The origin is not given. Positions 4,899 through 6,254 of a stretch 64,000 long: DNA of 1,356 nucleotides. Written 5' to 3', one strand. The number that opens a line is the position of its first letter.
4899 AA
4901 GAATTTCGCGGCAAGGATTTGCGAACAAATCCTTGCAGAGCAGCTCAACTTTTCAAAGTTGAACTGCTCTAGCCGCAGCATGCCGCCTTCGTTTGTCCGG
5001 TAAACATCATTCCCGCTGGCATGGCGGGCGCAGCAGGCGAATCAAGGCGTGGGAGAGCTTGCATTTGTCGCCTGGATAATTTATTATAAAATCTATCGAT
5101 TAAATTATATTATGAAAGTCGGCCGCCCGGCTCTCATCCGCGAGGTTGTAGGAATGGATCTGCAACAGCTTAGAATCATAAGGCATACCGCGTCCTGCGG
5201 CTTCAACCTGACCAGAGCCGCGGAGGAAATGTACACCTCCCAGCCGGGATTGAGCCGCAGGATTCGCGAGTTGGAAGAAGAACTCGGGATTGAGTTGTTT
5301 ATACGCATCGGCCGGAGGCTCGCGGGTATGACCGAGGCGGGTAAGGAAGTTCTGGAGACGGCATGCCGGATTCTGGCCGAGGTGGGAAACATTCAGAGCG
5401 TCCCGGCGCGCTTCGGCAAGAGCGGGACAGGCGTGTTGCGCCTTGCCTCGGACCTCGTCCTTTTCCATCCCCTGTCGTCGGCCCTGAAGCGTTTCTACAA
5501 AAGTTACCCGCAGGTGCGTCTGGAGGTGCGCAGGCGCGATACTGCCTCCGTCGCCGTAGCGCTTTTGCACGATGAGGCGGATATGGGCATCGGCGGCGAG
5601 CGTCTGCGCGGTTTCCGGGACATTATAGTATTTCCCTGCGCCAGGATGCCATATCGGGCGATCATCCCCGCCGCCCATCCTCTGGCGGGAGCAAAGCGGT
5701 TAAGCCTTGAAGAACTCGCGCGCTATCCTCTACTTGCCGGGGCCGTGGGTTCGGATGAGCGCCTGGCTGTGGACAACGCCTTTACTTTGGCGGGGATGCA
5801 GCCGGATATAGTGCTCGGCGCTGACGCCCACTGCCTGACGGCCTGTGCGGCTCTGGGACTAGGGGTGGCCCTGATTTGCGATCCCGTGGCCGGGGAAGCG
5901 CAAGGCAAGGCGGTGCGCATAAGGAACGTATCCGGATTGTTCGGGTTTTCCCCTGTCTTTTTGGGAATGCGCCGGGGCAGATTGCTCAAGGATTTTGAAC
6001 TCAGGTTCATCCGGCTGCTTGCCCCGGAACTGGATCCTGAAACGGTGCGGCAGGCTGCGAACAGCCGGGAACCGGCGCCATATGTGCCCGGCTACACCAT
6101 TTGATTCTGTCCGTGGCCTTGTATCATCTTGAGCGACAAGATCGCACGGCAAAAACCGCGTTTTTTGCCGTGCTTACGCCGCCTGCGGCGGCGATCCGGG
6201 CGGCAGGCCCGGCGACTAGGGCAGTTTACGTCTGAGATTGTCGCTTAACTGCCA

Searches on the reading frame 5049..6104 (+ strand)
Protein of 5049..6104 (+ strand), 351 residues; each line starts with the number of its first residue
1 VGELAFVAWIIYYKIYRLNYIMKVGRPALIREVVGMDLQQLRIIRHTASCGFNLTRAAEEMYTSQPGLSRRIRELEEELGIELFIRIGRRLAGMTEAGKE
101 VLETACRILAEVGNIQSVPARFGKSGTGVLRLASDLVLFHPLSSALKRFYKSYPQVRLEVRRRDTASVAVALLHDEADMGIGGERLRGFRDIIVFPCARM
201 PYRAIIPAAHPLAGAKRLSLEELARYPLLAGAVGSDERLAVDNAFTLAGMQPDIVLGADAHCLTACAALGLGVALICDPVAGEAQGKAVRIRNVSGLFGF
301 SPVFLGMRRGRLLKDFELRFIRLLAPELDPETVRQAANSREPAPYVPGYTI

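Call 6: search_protein_families(library=pfam, proteins=[window:5049-6104:+])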
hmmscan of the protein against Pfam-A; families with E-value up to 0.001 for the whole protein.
window:5049-6104:+ (351 aa): 3 families
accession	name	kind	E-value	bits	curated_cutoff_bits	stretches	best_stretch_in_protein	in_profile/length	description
PF03466.25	LysR_substrate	-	3.5e-27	95.6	28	1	127-325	5-205/209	LysR substrate binding domain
PF00126.33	HTH_1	-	2.4e-17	63.1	26.6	1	38-99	1-60/60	Bacterial regulatory helix-turn-helix protein, lysR family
PF13556.12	HTH_30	-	0.00011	22.4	27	1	41-83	2-44/59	PucR C-terminal helix-turn-helix domain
